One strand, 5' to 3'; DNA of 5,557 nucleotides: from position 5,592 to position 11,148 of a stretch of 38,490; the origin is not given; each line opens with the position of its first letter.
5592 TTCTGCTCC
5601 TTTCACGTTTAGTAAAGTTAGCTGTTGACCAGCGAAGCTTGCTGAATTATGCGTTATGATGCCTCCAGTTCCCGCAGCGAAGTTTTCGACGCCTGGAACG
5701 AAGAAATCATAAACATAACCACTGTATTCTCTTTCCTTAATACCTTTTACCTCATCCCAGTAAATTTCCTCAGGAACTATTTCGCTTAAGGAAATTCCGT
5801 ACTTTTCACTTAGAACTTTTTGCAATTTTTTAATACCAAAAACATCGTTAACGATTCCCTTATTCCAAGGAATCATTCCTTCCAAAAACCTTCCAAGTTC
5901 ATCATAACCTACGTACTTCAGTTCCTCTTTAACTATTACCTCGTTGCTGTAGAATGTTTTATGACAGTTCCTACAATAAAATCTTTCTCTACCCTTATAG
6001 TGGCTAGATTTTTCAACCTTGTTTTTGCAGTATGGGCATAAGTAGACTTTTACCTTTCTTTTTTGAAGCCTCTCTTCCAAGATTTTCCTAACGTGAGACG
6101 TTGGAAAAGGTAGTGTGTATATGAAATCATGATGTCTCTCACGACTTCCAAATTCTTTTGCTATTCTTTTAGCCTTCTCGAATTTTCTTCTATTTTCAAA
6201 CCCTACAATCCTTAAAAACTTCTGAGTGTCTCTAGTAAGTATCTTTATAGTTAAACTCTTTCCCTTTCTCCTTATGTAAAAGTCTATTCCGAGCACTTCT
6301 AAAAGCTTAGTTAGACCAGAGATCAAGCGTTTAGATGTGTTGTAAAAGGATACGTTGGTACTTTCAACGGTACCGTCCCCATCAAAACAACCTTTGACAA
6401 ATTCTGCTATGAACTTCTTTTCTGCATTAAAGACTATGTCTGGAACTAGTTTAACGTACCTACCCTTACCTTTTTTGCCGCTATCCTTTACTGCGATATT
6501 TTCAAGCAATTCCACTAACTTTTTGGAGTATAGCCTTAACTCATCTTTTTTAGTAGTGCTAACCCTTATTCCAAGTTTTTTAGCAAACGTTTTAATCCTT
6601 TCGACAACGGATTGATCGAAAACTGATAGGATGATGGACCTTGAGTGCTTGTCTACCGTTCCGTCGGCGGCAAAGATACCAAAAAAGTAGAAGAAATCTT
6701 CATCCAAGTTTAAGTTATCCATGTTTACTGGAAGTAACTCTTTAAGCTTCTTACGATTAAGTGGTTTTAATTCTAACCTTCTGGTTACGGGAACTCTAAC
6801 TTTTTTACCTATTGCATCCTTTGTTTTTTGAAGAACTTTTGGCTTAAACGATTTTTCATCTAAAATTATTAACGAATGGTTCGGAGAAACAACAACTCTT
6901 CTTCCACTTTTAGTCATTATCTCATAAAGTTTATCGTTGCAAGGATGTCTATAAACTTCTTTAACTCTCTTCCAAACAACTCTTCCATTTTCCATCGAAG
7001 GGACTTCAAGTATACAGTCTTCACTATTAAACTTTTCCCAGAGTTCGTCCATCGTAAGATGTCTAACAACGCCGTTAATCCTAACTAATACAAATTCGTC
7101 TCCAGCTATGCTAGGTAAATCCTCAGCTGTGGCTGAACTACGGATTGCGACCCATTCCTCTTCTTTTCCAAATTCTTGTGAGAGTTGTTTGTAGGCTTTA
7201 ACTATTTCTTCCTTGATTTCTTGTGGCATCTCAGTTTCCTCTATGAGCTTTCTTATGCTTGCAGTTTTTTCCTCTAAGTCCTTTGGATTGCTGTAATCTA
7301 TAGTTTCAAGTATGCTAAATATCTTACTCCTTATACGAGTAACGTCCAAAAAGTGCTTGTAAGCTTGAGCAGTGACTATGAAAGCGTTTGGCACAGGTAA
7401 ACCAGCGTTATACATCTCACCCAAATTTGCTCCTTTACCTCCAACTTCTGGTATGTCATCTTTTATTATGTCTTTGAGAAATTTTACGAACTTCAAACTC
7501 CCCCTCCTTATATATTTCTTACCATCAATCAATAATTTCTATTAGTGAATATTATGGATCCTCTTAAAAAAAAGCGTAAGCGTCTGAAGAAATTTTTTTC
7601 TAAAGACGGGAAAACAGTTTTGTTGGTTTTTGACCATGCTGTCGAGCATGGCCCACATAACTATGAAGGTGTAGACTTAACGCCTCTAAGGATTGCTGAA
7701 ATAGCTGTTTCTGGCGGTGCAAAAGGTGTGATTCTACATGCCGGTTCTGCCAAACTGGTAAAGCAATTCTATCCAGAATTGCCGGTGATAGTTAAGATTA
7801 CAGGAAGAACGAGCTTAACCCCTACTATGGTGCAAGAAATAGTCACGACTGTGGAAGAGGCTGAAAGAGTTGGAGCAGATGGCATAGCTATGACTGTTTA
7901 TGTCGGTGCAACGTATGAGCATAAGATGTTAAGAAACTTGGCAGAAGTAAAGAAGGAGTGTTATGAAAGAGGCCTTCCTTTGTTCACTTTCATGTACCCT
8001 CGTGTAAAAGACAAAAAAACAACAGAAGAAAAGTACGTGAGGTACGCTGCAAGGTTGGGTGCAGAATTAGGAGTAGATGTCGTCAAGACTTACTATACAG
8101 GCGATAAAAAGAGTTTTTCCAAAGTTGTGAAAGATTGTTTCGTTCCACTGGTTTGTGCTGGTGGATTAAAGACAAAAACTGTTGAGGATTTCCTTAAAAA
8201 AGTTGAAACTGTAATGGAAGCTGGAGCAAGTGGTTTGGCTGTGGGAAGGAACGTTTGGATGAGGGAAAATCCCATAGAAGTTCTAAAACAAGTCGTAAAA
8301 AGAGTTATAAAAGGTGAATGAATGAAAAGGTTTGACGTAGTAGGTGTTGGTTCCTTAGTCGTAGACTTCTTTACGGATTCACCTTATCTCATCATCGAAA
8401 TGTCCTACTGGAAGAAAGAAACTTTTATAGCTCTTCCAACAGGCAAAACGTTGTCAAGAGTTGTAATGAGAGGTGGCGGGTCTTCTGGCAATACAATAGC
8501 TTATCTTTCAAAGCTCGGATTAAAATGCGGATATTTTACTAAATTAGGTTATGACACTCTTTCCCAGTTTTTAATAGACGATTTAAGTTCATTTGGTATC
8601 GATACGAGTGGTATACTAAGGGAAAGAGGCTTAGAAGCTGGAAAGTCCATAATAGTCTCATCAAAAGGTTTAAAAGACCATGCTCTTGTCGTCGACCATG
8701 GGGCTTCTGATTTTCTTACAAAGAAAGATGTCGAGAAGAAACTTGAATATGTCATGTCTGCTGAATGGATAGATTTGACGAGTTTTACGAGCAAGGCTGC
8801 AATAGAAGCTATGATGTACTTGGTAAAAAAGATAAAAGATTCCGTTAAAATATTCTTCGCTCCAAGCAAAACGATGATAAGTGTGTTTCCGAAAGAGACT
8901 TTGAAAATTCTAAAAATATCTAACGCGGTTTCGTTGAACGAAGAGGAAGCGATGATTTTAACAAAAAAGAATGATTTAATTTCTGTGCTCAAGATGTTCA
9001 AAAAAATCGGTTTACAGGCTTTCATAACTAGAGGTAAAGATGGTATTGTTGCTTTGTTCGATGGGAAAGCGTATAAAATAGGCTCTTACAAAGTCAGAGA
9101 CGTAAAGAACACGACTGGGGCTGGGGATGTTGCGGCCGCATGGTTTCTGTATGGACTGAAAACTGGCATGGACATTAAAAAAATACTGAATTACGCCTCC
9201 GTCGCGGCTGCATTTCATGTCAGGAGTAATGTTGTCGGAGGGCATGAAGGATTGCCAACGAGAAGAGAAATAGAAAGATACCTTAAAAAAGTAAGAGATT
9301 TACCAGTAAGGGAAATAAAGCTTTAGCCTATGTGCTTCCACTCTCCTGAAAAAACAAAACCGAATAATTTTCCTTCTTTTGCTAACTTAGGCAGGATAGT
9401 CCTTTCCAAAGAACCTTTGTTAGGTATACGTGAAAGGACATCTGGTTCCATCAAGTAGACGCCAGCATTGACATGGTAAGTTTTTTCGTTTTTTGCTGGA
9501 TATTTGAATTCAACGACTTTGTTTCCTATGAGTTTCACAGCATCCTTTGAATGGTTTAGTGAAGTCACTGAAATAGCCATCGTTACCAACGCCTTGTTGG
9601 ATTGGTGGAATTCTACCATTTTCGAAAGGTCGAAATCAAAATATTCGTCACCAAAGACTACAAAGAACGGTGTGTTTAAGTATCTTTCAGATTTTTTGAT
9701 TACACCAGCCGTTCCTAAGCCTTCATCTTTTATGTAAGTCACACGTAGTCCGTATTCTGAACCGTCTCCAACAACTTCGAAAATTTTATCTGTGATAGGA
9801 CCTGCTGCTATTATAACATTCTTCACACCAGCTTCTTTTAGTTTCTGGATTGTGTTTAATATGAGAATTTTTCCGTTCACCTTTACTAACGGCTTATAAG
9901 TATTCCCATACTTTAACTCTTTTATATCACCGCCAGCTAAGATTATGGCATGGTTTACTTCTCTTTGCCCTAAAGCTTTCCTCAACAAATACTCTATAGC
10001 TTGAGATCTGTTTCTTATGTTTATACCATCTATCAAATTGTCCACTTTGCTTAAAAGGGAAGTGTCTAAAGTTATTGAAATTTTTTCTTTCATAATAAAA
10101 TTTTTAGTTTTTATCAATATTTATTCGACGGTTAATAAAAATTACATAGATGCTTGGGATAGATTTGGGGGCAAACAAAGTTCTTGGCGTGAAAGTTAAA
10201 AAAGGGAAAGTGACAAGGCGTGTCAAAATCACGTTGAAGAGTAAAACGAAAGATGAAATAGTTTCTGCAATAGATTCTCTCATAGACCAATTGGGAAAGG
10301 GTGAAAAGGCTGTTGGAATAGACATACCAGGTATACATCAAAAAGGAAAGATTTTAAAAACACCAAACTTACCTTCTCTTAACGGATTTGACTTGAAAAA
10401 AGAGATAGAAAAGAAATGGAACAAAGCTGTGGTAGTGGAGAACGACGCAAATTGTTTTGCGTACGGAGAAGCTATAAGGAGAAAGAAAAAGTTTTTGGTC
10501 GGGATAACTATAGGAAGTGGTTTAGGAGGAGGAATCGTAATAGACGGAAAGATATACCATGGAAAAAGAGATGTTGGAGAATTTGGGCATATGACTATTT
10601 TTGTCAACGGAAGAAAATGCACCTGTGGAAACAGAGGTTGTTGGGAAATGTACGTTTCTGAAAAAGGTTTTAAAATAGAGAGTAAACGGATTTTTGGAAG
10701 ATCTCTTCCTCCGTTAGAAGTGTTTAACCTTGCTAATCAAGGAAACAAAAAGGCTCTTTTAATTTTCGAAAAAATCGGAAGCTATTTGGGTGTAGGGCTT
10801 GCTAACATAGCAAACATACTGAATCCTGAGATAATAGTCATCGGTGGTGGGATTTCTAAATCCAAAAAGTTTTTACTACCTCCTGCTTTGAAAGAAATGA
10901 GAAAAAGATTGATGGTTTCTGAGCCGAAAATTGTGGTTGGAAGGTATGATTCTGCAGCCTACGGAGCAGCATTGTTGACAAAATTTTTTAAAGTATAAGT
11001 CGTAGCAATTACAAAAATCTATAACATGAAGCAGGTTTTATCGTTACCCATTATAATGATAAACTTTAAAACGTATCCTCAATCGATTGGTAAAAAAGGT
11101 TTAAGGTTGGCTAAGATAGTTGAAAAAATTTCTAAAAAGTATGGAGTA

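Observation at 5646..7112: PEP synthase carries a 489-aa Ser1 intein with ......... endonuclease and an additional zinc ribbon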

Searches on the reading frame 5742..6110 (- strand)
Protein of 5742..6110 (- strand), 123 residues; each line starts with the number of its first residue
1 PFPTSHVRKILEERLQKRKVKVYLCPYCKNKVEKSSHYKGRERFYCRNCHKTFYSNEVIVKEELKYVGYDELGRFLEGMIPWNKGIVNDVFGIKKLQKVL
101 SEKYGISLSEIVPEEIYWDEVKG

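Call 48: search_protein_representatives(protein=window:5778-6080:-)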
Query: 101 residues. Proteins with E-value up to 0.001 (for the whole library): 19; up to 1e-10: 8; up to 1e-30: 0. The best 19 are listed.
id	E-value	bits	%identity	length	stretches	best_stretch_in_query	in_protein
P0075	3.2e-22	95.0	46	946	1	2-94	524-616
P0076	2.8e-17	79.1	44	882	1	2-92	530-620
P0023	2.0e-15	73.1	38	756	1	4-89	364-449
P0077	3.5e-15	72.4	38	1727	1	2-98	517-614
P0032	1.9e-14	70.1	44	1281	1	3-93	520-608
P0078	2.4e-14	69.7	40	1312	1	2-97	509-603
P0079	3.5e-12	62.7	34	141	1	1-92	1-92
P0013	1.5e-11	60.7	40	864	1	1-96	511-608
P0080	2.9e-06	43.7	31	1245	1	10-79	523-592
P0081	8.3e-06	42.3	46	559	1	2-47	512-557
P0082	1.2e-05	41.8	37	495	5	14-45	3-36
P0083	1.3e-05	41.7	36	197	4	4-47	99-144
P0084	5.3e-05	39.7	40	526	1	11-58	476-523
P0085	8.2e-05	39.1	35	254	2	11-49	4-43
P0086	4.5e-04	36.7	35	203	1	8-96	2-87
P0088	6.4e-04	36.2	39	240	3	11-42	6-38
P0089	6.6e-04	36.2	36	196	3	13-57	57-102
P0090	7.9e-04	35.9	39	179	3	15-55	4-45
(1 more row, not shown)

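Call 49: search_protein_families(library=pfam, proteins=[P0082, P0083, P0085, P0086, P0088, P0089, P0090, P0079, P0084, P0081], max_evalue=0.01)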
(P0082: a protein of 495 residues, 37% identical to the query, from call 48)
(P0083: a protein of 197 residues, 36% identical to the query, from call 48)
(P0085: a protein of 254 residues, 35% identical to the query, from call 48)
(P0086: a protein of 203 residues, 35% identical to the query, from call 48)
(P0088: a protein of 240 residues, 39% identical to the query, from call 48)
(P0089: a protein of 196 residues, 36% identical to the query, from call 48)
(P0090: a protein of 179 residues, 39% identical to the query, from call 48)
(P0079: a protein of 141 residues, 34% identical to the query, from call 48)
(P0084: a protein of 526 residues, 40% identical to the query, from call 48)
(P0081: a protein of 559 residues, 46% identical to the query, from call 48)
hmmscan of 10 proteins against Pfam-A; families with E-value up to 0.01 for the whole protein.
P0082 (495 aa): 5 families
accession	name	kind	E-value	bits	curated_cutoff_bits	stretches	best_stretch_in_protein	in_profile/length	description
PF09723.15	Zn_ribbon_8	-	2.1e-11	44.1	34.4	0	160-190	6-34/41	Zinc ribbon domain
PF03811.18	Zn_ribbon_InsA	-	5.1e-10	39.3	26.1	2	93-122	6-35/35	InsA N-terminal domain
PF25206.1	DUF7836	-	9.7e-07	29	26.7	1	4-34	10-40/59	Domain of unknown function (DUF7836)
PF12760.12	Zn_ribbon_IS1595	-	2e-05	24.9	25.4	0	47-75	20-45/46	Transposase zinc-ribbon domain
PF23451.1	Zn_ribbon_PaaD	-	0.00018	21.5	27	0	179-215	11-49/53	PaaD zinc beta ribbon domain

P0083 (197 aa): 8 families
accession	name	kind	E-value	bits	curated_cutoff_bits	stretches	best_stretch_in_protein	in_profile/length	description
PF14354.12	Lar_restr_allev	-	2.8e-09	37.5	28.6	0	156-183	6-33/58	Restriction alleviation protein Lar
PF12760.12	Zn_ribbon_IS1595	-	5.1e-08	33.2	25.4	1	107-138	18-45/46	Transposase zinc-ribbon domain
PF03811.18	Zn_ribbon_InsA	-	7.4e-08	32.4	26.1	1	108-137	6-35/35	InsA N-terminal domain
PF09723.15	Zn_ribbon_8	-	2.5e-06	27.8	34.4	1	85-120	6-39/41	Zinc ribbon domain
PF18551.6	TackOD1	-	0.00012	22.2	32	0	63-144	90-161/188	Thaumarchaeal output domain 1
PF24042.1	DUF7351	-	0.0003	21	31.2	0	12-59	3-49/177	Domain of unknown function (DUF7351)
PF01155.25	HypA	-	0.0012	19.2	28.9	0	83-118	69-97/112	Hydrogenase/urease nickel incorporation, metallochaperone, hypA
PF24440.1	DUF7559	-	0.0026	18.4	27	0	8-20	33-45/52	Family of unknown function (DUF7559)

P0085 (254 aa): 1 family
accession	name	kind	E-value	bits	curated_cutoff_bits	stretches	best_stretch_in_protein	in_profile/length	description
PF02945.21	Endonuclease_7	-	3.1e-18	65.9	23.6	1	172-251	6-82/82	Recombination endonuclease VII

P0086 (203 aa): 2 families
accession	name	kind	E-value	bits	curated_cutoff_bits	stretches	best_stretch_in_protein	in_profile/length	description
PF03811.18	Zn_ribbon_InsA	-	1.4e-05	25.1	26.1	1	6-35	5-35/35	InsA N-terminal domain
PF02701.20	Zn_ribbon_Dof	-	0.008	16.7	26.6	0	6-41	3-41/59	Dof domain, zinc finger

P0088 (240 aa): 14 families
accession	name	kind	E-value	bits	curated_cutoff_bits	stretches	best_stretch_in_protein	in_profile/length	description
PF09723.15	Zn_ribbon_8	-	2.1e-09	37.7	34.4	1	30-60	6-34/41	Zinc ribbon domain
PF18551.6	TackOD1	-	2e-06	28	32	1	9-106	90-173/188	Thaumarchaeal output domain 1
PF12760.12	Zn_ribbon_IS1595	-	8.5e-06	26.1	25.4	1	9-37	20-45/46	Transposase zinc-ribbon domain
PF14354.12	Lar_restr_allev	-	1.1e-05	26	28.6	1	5-48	1-43/58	Restriction alleviation protein Lar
PF13240.11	Zn_Ribbon_1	-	5.1e-05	23.4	25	0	9-15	15-21/23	zinc-ribbon domain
PF03811.18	Zn_ribbon_InsA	-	0.0001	22.4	26.1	1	99-126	8-35/35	InsA N-terminal domain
PF05191.20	ADK_lid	-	0.00017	21.8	26.6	1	75-105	1-30/36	Adenylate kinase, active site lid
PF24042.1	DUF7351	-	0.00028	21.1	31.2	0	53-86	2-32/177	Domain of unknown function (DUF7351)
PF12773.13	DZR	-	0.00045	20.8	27.3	0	32-103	1-45/45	Double zinc ribbon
PF01155.25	HypA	-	0.0014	19.1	28.9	0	29-62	70-96/112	Hydrogenase/urease nickel incorporation, metallochaperone, hypA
PF13248.11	Zn_ribbon_3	-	0.0014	18.4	27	0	8-15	3-10/26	zinc-ribbon domain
PF16919.11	PknG_rubred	-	0.0024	18.3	28.5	0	29-62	36-68/74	Protein kinase G rubredoxin domain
PF18912.6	DZR_2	-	0.0072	16.6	27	0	98-131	9-33/56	Double zinc ribbon domain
PF23451.1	Zn_ribbon_PaaD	-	0.0084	16.2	27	0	5-23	12-30/53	PaaD zinc beta ribbon domain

P0089 (196 aa): 17 families
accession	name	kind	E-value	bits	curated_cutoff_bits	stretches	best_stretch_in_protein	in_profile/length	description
PF09723.15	Zn_ribbon_8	-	1.2e-17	64.1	34.4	3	34-68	6-38/41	Zinc ribbon domain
PF03811.18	Zn_ribbon_InsA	-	4.8e-14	52.2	26.1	2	102-130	7-35/35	InsA N-terminal domain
PF25206.1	DUF7836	-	1.4e-09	38.1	26.7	2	12-42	9-39/59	Domain of unknown function (DUF7836)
PF12760.12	Zn_ribbon_IS1595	-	1.7e-09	37.9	25.4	0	12-41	20-45/46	Transposase zinc-ribbon domain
PF23451.1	Zn_ribbon_PaaD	-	6.3e-08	32.6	27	1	139-178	10-49/53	PaaD zinc beta ribbon domain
PF01155.25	HypA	-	6.7e-07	29.8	28.9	0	79-113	70-99/112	Hydrogenase/urease nickel incorporation, metallochaperone, hypA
PF07191.17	Zn_ribbon_6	-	2.1e-05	24.9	25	1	12-95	2-65/67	Double zinc ribbon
PF17283.8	Zn_ribbon_SprT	-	0.00011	22.6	28.1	1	100-136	4-37/38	SprT-like zinc ribbon domain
PF14354.12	Lar_restr_allev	-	0.00029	21.4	28.6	0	8-45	1-37/58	Restriction alleviation protein Lar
PF18551.6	TackOD1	-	0.00059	19.9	32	1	57-155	89-175/188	Thaumarchaeal output domain 1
PF23455.1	DUF7129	-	0.00072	19.7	30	0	121-151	9-35/45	Domain of unknown function (DUF7129)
PF13717.11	Zn_ribbon_4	-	0.0018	18.6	30.3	0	143-178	2-35/36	zinc-ribbon domain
PF01096.23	Zn_ribbon_TFIIS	-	0.0021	18.3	21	0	144-157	1-14/39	Transcription factor S-II (TFIIS)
PF22191.2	IBR_1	-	0.0026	18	27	0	56-90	3-32/47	IBR domain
PF13408.12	Zn_ribbon_recom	-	0.0027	18.5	25.3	1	143-176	5-34/58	Recombinase zinc beta ribbon domain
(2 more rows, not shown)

P0090 (179 aa): 6 families
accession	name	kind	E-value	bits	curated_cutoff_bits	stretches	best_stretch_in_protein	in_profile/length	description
PF09723.15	Zn_ribbon_8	-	8.2e-09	35.8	34.4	2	26-57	7-39/41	Zinc ribbon domain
PF03811.18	Zn_ribbon_InsA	-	1.3e-07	31.6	26.1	1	4-30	8-34/35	InsA N-terminal domain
PF12760.12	Zn_ribbon_IS1595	-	1.6e-06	28.4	25.4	0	47-75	20-45/46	Transposase zinc-ribbon domain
PF25206.1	DUF7836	-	0.0025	18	26.7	0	68-114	8-53/59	Domain of unknown function (DUF7836)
PF23451.1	Zn_ribbon_PaaD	-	0.0051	16.9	27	0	87-121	11-47/53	PaaD zinc beta ribbon domain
PF05191.20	ADK_lid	-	0.0072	16.6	26.6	1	24-57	1-33/36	Adenylate kinase, active site lid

P0079 (141 aa): 1 family
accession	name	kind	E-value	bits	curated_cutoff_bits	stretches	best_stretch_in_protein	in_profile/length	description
PF14890.11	Intein_splicing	-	2.1e-06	28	35.8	1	85-140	114-148/155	Intein splicing domain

P0084 (526 aa): 4 families
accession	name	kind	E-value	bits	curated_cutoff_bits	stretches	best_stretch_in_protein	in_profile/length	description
PF01326.24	PPDK_N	-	1.1e-37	130.5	27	1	8-120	3-116/328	Pyruvate phosphate dikinase, AMP/ATP-binding domain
PF14528.11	LAGLIDADG_3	-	1.3e-15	57.8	22.5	2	368-436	3-81/82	LAGLIDADG-like domain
PF14890.11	Intein_splicing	-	1.3e-09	38.5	35.8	1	168-302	41-96/155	Intein splicing domain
PF05204.19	Hom_end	-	0.0013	19.2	21.1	0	370-419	16-68/110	Homing endonuclease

P0081 (559 aa): 5 families
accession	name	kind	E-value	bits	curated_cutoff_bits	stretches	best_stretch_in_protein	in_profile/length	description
PF01326.24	PPDK_N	-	1.2e-32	114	27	1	17-138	2-118/328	Pyruvate phosphate dikinase, AMP/ATP-binding domain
PF14528.11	LAGLIDADG_3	-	6.8e-15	55.5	22.5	2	398-448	3-57/82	LAGLIDADG-like domain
PF14890.11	Intein_splicing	-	2.7e-07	31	35.8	1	180-486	32-114/155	Intein splicing domain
PF05204.19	Hom_end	-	0.00029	21.3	21.1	0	400-449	16-68/110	Homing endonuclease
PF17283.8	Zn_ribbon_SprT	-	0.0003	21.2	28.1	1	522-553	4-34/38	SprT-like zinc ribbon domain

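Call 66: predict_structure(alignment_id=A3)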
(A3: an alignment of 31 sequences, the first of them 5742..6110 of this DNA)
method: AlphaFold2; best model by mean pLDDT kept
length: 123 residues; sequences in the alignment: 31
mean_pLDDT: 78.0   pTM: 0.50
mean pLDDT of the five models: 78.0, 77.1, 76.7, 75.8, 75.5
residues with pLDDT >= 90: 45; 70-90: 42; 50-70: 20; < 50: 16
segments of 3 or more residues with pLDDT < 50: 1-3, 82-89, 119-123
pLDDT, mean of each block of 10 residues (from residue 1): 60 84 97 94 97 97 85 69 47 75 86 58 40
secondary structure, 60 per line:
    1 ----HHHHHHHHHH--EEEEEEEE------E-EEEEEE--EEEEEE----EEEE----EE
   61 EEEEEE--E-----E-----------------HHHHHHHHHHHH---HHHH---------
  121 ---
elements in order: H5-14 E17-24 E33-38 E41-46 E51-54 E59-66 H93-104 H108-111

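Call 69: fold_search(model_id=the predicted structure, library=pdb)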
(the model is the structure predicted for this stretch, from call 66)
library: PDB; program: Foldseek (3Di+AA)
matches with E <= 10: 579; with E <= 0.001: 0
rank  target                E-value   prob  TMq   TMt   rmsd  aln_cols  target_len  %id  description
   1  6zxw_H                2.8e-01  0.63  0.21  0.42  10.5        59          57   22  Structure of Archaeoglobus fulgidus Trm11-Trm112 m2G10 tRNA methyltransferase complex bound to sinefungin (released 2020-09-23)
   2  9qlo_NB               3.0e-01  0.05  0.12  0.11  21.5       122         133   12  NMT1-NAC bound human RNC with full length ARF1 - State 1 (released 2026-02-18)
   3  7z31_I                3.3e-01  0.89  0.24  0.52   4.2        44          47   25  Structure of yeast RNA Polymerase III-Ty1 integrase complex at 2.7 A (focus subunit C11, no C11 C-terminal Zn-ribbon i (released 2023-04-05)
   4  6j6q_F                3.3e-01  0.16  0.16  0.13  13.3        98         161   10  Cryo-EM structure of the yeast B*-b2 complex at an average resolution of 3.7 angstrom (released 2019-04-24)
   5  5flm_I                4.0e-01  0.66  0.23  0.24   7.2        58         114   17  Structure of transcribing mammalian RNA polymerase II (released 2016-01-20)
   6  2jne_MODEL_1_A        4.8e-01  0.98  0.30  0.49   2.7        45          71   18  NMR structure of E.coli YfgJ modelled with two Zn+2 bound. Northeast Structural Genomics Consortium Target ER3 (released 2007-02-13)
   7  3cqz_I                5.7e-01  0.54  0.23  0.23   8.7        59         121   20  Crystal structure of 10 subunit RNA polymerase II in complex with the inhibitor alpha-amanitin (released 2008-07-22)
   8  7z1l_I                6.8e-01  0.44  0.24  0.26   9.8        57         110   24  Structure of yeast RNA Polymerase III Pre-Termination Complex (PTC) (released 2022-08-31)
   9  6y17_D                6.8e-01  0.25  0.25  0.33  11.8        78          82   10  Crystal structure of an NCoR1BBD2-BCL6BTB chimera in complex with nebulinSH3-NCoR1BBD1 (released 2020-12-02)
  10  9f1d_Ct               7.7e-01  0.04  0.11  0.11  20.6       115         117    9  Mammalian quaternary complex of a translating 80S ribosome, NAC, MetAP1 and NatA/E-HYPK (released 2024-08-21)
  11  5oik_I                8.7e-01  0.60  0.22  0.23   6.6        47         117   21  Structure of an RNA polymerase II-DSIF transcription elongation complex (released 2017-09-13)
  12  8cta_P                9.2e-01  0.28  0.23  0.38   5.2        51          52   10  Minimal 2:2 Ternary Complex between BI-224436 bound HIV-1 Integrase Catalytic Core Domain Dimer and Carboxy Terminal D (released 2023-02-22)
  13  5t3a                  9.2e-01  0.18  0.20  0.13  12.8        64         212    9  Maedi-Visna virus (MVV) integrase CCD-CTD (residues 60-275) (released 2017-01-18)
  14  6tut_I                1.0e+00  0.69  0.20  0.48   3.0        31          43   32  Cryo-EM structure of the RNA Polymerase III-Maf1 complex (released 2020-02-19)
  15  7zpp_N                1.0e+00  0.20  0.21  0.11   8.3        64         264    6  Cryo-EM structure of the MVV CSC intasome at 4.5A resolution (released 2022-05-11)
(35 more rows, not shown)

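Call 72: search_protein_families(library=phrogs, proteins=[window:5742-6110:-], max_evalue=1)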
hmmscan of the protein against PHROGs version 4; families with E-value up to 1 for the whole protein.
window:5742-6110:- (123 aa): 19 families
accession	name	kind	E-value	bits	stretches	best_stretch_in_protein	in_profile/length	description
phrog_6504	-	unknown function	0.0022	19.2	1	23-54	8-45/61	-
phrog_1191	-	integration and excision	0.003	18.6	1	24-53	7-39/90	transposase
phrog_4852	-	unknown function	0.006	17.3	1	16-62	7-48/194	-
phrog_8344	-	unknown function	0.0062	17.4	1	13-60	35-79/127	-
phrog_4680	-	unknown function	0.0069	17.4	1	17-65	2-50/164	-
phrog_1244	-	unknown function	0.011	16.1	1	12-57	98-147/157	-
phrog_4661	-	unknown function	0.013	16.3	1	13-56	102-146/205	-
phrog_13559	-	unknown function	0.019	16.3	1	14-60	3-49/107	-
phrog_9937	-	unknown function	0.039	15.1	1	43-74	21-52/75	-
phrog_1076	-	transcription regulation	0.039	14.3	1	14-57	87-130/339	FmdB-like transcriptional regulator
phrog_2857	-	tail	0.043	15.4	1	19-61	53-99/103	tail fiber protein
phrog_6422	-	moron, auxiliary metabolic gene and host takeover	0.044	15.2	1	13-49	20-58/120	Lar-like restriction alleviation protein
phrog_13972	-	DNA, RNA and nucleotide metabolism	0.14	13.3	1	24-54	41-71/75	DNA ligase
phrog_21295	-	unknown function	0.16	12.2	1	24-51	251-277/280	-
phrog_1474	-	unknown function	0.21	12.8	1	7-56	45-94/99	unknown function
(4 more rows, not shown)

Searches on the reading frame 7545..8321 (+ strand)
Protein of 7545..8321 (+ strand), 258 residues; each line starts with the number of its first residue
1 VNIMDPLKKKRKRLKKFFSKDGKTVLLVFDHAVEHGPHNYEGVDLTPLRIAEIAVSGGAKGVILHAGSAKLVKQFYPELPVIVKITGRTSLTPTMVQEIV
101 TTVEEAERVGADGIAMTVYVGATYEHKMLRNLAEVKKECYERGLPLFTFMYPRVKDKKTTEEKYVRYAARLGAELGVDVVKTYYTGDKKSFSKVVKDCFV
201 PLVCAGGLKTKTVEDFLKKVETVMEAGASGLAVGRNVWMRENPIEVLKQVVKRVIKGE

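Call 52: search_protein_families(library=pfam, proteins=[window:7545-8321:+], max_evalue=0.00001)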
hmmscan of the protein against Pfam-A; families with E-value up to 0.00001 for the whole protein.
window:7545-8321:+ (258 aa): 1 family
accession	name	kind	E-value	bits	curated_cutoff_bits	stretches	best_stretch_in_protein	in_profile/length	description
PF01791.15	DeoC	-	7.6e-44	150.5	23.8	1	24-239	1-228/229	DeoC/LacD family aldolase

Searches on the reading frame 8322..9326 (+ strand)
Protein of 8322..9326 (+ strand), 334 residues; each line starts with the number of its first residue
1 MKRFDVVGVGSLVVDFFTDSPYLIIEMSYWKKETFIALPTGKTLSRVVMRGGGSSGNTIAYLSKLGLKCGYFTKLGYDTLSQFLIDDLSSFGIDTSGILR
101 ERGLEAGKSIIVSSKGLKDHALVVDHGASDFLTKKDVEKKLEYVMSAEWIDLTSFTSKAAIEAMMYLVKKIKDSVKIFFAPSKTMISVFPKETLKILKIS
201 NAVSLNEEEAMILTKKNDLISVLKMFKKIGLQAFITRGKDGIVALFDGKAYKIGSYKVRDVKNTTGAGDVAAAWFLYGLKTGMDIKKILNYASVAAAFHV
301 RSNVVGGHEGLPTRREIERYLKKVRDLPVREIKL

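Call 52: search_protein_families(library=pfam, proteins=[window:8322-9326:+], max_evalue=0.00001)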
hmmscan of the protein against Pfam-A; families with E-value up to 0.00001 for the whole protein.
window:8322-9326:+ (334 aa): 1 family
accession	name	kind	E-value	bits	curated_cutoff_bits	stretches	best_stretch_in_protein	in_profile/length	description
PF00294.29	PfkB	-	2.9e-36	125.8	25.8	1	39-302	23-292/302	pfkB family carbohydrate kinase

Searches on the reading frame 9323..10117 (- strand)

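Call 52: search_protein_families(library=pfam, proteins=[window:9323-10117:-], max_evalue=0.00001)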
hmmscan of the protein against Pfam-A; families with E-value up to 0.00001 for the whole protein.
window:9323-10117:- (264 aa): 2 families
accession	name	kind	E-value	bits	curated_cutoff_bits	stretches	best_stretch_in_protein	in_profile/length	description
PF00483.29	NTP_transferase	-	1.7e-16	61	21.2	1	57-264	2-230/245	Nucleotidyl transferase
PF12804.13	NTP_transf_3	-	5.6e-06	27.1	27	1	57-160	1-98/160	MobA-like NTP transferase domain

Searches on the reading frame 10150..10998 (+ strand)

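Call 52: search_protein_families(library=pfam, proteins=[window:10150-10998:+], max_evalue=0.00001)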
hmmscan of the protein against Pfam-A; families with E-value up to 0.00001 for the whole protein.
window:10150-10998:+ (282 aa): 1 family
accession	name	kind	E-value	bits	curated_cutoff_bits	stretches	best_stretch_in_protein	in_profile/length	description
PF00480.26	ROK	-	5.4e-63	213.7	22.9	1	2-263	2-270/294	ROK family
